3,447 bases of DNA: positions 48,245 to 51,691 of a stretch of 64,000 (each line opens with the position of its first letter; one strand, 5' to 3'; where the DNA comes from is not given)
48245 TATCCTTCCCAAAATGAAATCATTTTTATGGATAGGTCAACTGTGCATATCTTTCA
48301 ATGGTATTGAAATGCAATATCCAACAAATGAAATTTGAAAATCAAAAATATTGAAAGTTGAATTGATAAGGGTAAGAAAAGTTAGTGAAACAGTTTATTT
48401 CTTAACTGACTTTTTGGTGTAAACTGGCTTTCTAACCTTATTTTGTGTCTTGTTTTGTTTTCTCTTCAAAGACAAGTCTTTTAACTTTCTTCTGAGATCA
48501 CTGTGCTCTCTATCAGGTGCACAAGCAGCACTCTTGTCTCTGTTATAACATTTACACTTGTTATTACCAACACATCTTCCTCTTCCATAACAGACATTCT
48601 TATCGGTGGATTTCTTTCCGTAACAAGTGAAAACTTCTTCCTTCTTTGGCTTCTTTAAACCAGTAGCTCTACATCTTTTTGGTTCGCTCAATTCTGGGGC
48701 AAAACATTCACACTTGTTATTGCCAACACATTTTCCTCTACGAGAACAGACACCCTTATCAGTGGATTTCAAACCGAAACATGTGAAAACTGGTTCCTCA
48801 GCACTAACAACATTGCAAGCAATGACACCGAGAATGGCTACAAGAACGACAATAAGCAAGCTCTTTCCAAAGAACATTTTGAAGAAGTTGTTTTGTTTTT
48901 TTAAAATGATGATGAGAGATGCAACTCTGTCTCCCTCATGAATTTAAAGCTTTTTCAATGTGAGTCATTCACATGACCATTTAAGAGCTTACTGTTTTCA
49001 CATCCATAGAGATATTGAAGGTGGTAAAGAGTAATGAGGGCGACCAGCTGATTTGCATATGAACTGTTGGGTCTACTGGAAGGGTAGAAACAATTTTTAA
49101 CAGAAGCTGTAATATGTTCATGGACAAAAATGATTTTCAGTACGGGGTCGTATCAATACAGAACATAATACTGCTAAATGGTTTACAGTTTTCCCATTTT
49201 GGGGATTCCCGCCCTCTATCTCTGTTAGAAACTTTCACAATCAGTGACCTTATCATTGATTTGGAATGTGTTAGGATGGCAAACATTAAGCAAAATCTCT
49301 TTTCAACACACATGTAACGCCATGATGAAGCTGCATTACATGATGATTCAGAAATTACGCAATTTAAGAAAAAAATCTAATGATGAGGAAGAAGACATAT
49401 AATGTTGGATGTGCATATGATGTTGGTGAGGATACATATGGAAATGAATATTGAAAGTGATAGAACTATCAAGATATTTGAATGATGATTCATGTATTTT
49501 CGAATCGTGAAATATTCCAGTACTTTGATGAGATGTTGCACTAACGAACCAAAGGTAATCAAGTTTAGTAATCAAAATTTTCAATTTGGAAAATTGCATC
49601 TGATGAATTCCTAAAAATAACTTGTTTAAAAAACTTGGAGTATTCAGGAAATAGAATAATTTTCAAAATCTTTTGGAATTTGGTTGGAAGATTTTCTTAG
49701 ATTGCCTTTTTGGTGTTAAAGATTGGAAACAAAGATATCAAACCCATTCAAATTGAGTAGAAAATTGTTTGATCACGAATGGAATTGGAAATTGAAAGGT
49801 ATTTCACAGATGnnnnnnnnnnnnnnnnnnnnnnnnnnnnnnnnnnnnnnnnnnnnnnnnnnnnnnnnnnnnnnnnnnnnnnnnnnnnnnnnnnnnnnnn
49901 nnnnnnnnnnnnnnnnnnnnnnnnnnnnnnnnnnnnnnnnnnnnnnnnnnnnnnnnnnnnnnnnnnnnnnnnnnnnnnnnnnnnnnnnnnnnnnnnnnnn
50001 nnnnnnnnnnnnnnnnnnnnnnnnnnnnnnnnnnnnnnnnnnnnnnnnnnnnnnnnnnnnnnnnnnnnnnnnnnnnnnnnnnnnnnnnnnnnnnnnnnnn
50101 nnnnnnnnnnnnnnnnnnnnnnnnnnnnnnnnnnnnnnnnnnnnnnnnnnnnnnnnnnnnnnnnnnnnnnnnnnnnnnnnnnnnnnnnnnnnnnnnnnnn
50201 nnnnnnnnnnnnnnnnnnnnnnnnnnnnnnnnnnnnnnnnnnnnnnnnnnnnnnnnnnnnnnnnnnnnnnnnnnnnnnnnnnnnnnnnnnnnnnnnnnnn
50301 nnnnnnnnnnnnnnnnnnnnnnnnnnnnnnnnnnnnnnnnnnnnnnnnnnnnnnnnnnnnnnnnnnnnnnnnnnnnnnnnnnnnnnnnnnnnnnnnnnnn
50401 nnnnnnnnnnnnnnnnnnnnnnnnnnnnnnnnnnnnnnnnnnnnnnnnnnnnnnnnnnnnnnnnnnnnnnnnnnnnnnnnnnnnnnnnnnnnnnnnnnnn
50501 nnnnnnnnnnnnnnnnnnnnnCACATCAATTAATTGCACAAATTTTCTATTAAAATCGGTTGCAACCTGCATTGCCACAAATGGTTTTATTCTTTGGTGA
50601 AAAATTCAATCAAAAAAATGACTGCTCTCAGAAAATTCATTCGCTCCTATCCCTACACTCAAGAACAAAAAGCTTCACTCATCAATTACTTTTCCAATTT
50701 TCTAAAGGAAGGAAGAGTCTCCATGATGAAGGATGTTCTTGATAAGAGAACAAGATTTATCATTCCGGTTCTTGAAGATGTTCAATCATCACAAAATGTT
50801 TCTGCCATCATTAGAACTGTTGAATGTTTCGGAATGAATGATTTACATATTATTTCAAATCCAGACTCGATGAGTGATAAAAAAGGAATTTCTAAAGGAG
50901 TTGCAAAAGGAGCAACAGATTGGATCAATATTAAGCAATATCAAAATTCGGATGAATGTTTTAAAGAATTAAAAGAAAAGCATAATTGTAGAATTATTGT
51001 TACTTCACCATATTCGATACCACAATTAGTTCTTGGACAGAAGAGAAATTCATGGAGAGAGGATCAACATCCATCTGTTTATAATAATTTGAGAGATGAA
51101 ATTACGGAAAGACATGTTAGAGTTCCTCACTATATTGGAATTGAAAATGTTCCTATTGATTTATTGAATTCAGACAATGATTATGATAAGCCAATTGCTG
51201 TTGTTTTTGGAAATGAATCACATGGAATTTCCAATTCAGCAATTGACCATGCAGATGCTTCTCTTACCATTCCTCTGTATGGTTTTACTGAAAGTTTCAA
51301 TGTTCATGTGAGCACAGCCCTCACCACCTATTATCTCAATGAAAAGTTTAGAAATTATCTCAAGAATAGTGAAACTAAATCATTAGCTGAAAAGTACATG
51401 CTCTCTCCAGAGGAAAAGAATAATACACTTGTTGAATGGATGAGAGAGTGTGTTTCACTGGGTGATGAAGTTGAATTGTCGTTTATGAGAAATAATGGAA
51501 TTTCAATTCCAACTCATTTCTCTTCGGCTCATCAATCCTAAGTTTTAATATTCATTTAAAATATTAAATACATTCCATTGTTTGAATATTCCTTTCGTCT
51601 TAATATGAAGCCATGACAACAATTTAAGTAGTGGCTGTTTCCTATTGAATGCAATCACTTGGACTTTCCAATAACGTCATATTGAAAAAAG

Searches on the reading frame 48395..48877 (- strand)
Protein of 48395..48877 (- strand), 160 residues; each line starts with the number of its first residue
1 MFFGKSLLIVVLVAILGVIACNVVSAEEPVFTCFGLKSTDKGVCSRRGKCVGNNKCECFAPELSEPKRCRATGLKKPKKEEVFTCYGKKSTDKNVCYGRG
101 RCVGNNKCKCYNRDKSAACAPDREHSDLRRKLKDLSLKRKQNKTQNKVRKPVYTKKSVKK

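Call 53: search_protein_families(library=pfam, proteins=[window:48395-48877:-], max_evalue=0.01)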
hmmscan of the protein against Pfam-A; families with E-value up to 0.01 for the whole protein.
window:48395-48877:- (160 aa): 1 family
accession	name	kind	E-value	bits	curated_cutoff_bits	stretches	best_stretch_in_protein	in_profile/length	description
PF07974.19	EGF_2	-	2.8e-05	24.8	22.1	0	40-59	4-24/32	EGF-like domain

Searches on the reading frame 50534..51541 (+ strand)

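Call 10: search_protein_families(library=pfam, proteins=[window:50534-51541:+], max_evalue=0.1)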
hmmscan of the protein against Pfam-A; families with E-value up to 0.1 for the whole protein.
window:50534-51541:+ (335 aa): 1 family
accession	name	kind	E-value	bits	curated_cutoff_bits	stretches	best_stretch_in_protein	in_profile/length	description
PF00588.24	SpoU_methylase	-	2.7e-29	102.5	29.7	2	209-266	87-142/142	SpoU rRNA Methylase family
